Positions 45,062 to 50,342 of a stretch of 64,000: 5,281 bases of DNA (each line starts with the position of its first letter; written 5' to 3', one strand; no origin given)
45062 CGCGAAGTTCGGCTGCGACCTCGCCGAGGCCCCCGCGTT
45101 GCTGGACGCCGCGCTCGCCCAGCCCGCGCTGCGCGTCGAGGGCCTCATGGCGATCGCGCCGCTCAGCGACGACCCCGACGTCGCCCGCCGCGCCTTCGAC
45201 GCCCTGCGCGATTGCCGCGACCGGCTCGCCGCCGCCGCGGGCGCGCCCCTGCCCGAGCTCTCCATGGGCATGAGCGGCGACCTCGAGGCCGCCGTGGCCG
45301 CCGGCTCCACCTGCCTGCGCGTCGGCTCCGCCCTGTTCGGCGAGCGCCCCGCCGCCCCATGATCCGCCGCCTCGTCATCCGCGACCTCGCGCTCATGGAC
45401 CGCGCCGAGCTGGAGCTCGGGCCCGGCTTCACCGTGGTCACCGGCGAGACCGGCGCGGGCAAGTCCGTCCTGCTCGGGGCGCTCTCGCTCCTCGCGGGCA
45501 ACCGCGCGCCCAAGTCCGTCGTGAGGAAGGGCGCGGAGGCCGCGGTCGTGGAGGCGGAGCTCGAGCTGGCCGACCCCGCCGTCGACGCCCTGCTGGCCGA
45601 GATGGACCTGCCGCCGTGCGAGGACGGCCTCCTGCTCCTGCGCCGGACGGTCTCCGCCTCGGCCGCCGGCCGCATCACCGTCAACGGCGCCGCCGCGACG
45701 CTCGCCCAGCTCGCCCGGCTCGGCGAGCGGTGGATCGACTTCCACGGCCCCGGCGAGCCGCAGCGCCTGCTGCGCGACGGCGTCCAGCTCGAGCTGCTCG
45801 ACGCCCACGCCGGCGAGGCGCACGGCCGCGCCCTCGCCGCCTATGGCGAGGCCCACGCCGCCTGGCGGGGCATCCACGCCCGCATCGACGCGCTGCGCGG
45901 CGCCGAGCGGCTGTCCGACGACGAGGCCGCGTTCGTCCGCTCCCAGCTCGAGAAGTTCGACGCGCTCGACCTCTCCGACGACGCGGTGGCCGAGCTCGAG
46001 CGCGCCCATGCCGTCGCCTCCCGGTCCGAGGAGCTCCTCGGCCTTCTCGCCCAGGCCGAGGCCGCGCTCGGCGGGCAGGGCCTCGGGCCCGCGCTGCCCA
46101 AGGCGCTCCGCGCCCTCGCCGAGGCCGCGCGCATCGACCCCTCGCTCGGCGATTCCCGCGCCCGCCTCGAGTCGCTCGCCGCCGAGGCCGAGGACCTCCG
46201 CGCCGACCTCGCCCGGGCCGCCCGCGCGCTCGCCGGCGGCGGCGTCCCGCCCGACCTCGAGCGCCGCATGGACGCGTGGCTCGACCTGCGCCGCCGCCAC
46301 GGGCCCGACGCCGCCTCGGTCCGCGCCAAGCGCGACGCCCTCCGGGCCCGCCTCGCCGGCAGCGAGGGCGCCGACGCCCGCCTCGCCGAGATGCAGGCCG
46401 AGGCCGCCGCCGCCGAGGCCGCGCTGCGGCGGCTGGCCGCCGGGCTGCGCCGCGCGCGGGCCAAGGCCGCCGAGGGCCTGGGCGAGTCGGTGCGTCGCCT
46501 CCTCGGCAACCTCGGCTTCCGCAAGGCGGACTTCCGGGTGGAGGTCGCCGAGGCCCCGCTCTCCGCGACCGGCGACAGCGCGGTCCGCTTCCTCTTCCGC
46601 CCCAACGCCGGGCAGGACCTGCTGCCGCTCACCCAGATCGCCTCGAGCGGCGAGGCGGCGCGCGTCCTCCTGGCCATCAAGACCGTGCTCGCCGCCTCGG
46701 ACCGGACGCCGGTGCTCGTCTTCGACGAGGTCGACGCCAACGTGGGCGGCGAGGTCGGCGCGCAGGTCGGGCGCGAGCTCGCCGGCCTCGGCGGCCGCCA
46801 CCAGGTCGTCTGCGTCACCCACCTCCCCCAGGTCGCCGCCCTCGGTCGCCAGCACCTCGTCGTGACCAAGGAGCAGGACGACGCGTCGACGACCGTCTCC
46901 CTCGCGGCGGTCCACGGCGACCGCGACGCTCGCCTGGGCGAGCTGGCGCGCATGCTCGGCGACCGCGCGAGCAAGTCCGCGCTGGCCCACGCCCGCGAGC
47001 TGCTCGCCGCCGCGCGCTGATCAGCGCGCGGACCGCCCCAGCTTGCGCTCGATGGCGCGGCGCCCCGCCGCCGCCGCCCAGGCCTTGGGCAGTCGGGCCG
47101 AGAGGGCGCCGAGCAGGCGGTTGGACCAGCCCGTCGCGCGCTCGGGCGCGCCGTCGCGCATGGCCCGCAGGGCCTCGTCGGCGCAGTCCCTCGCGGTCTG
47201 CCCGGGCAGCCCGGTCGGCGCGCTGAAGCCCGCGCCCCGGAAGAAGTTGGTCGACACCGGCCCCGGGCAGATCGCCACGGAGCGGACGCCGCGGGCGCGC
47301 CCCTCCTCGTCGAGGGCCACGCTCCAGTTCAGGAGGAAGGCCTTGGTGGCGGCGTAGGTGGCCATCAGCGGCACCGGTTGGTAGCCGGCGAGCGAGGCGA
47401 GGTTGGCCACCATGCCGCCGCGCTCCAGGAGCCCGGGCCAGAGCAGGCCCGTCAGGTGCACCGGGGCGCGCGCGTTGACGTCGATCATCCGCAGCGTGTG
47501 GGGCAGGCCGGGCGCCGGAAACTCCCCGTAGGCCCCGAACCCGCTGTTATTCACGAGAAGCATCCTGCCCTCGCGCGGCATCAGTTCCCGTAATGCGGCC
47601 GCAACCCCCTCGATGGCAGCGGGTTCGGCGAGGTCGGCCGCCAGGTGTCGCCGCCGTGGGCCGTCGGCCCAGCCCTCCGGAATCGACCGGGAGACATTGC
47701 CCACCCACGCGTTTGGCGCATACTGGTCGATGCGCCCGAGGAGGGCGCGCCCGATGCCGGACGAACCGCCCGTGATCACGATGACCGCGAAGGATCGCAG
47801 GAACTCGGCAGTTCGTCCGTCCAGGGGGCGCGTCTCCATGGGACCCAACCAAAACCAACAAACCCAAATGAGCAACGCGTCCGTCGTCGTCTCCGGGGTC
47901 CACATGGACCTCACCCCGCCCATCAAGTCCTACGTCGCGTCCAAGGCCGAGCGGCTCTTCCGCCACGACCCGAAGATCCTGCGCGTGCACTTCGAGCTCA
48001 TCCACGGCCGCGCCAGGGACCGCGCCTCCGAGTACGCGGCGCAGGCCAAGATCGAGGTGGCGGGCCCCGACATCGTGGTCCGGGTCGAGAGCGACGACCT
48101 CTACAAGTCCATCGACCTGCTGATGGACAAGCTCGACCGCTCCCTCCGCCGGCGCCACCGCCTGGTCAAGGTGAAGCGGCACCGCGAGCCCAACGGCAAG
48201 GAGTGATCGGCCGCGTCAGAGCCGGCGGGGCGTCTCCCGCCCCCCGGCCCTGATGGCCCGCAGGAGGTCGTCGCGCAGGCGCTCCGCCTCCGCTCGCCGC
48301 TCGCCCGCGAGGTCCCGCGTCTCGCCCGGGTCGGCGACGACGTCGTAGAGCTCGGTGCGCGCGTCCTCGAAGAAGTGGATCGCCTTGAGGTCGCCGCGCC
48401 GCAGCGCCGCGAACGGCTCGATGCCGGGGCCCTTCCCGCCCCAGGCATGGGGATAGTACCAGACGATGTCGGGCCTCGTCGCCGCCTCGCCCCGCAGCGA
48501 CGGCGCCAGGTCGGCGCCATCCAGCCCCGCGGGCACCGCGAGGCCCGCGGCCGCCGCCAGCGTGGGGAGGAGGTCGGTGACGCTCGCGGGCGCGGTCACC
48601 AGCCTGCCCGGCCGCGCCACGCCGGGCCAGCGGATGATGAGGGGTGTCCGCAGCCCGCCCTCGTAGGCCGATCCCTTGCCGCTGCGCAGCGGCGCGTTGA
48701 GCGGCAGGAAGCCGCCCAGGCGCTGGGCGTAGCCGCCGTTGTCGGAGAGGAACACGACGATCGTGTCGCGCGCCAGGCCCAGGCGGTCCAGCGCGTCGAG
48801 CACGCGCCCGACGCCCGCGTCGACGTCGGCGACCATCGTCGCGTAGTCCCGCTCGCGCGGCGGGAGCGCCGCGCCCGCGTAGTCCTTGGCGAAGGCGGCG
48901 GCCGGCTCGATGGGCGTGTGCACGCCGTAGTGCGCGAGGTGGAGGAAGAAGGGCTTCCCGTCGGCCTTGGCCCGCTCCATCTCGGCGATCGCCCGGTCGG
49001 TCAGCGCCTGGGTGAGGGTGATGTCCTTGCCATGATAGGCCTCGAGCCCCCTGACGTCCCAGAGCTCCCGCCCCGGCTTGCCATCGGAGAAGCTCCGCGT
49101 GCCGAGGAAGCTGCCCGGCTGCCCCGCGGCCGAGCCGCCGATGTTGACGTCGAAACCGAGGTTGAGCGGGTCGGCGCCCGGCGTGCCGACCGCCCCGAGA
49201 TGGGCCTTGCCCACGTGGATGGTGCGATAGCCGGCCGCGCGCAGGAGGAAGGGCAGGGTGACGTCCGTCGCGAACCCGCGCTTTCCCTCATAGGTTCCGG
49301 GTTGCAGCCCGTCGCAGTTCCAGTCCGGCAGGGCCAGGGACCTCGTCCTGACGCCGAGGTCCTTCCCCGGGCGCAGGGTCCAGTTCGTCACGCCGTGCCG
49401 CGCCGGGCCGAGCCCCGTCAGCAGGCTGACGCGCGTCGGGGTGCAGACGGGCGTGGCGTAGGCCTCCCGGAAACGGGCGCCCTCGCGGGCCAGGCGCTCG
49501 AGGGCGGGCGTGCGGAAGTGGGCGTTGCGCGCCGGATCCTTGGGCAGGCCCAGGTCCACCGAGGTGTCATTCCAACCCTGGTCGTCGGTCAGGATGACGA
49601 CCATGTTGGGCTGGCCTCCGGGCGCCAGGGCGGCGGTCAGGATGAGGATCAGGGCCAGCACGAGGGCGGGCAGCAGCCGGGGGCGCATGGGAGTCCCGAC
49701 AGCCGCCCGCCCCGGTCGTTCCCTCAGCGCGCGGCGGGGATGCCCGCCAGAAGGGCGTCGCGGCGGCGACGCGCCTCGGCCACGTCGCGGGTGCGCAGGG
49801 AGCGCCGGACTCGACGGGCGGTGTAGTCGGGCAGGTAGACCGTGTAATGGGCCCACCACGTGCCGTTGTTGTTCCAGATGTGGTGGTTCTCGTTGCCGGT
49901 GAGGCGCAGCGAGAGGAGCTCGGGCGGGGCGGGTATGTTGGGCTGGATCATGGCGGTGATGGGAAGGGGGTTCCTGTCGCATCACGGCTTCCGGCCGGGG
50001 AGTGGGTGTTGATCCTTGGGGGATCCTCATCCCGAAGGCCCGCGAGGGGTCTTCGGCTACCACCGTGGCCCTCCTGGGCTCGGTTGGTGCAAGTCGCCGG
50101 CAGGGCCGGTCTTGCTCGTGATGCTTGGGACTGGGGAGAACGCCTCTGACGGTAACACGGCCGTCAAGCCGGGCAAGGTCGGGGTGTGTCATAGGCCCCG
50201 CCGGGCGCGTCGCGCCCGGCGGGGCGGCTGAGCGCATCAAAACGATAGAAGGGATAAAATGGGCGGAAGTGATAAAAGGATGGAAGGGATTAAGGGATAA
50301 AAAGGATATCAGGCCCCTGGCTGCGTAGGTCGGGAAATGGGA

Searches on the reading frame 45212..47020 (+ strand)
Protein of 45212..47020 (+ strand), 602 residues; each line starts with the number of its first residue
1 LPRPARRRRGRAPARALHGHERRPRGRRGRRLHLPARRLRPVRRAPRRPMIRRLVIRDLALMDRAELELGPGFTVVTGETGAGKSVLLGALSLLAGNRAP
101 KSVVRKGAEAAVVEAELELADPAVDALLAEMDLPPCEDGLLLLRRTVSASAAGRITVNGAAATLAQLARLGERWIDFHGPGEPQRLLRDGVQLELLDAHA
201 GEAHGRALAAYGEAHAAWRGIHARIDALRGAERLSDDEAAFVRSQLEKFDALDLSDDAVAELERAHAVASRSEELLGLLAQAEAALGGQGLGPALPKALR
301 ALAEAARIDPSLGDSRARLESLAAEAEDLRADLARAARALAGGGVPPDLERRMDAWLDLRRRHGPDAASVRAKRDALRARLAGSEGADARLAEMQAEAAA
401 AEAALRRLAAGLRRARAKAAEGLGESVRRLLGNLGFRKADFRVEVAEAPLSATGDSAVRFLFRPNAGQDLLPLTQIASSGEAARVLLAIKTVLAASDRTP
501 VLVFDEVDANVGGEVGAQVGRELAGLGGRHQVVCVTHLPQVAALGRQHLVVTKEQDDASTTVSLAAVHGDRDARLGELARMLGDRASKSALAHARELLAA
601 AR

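Call 98: search_protein_families(library=pfam, proteins=[window:45212-47020:+], max_evalue=0.00001)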
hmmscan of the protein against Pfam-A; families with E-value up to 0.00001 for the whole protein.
window:45212-47020:+ (602 aa): 1 family
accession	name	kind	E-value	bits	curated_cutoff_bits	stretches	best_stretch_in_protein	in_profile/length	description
PF02463.25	SMC_N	-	6.5e-12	45.8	40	1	51-558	2-218/220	RecF/RecN/SMC N terminal domain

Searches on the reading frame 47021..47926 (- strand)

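Call 98: search_protein_families(library=pfam, proteins=[window:47021-47926:-], max_evalue=0.00001)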
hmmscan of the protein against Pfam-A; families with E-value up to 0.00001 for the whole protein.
window:47021-47926:- (301 aa): 2 families
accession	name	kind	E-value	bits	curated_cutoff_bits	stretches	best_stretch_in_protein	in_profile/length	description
PF00106.31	adh_short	-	3.4e-24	85.8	26.6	1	48-229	2-187/195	short chain dehydrogenase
PF13561.12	adh_short_C2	-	1.2e-13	51.6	27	1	94-232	47-184/236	Enoyl-(Acyl carrier protein) reductase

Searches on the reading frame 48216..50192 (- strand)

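Call 27: search_protein_families(library=pfam, proteins=[window:48216-50192:-])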
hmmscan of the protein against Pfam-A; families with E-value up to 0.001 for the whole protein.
window:48216-50192:- (658 aa): 3 families
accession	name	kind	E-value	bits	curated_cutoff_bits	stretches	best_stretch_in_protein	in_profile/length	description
PF00884.28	Sulfatase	-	1e-49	169.9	25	1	195-550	1-300/301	Sulfatase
PF16347.10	SGSH_C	-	6e-14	52.9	29.3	1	509-635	11-138/154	N-sulphoglucosamine sulphohydrolase, C-terminal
PF01663.27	Phosphodiest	-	2.6e-10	40.9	23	1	227-274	19-68/342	Type I phosphodiesterase / nucleotide pyrophosphatase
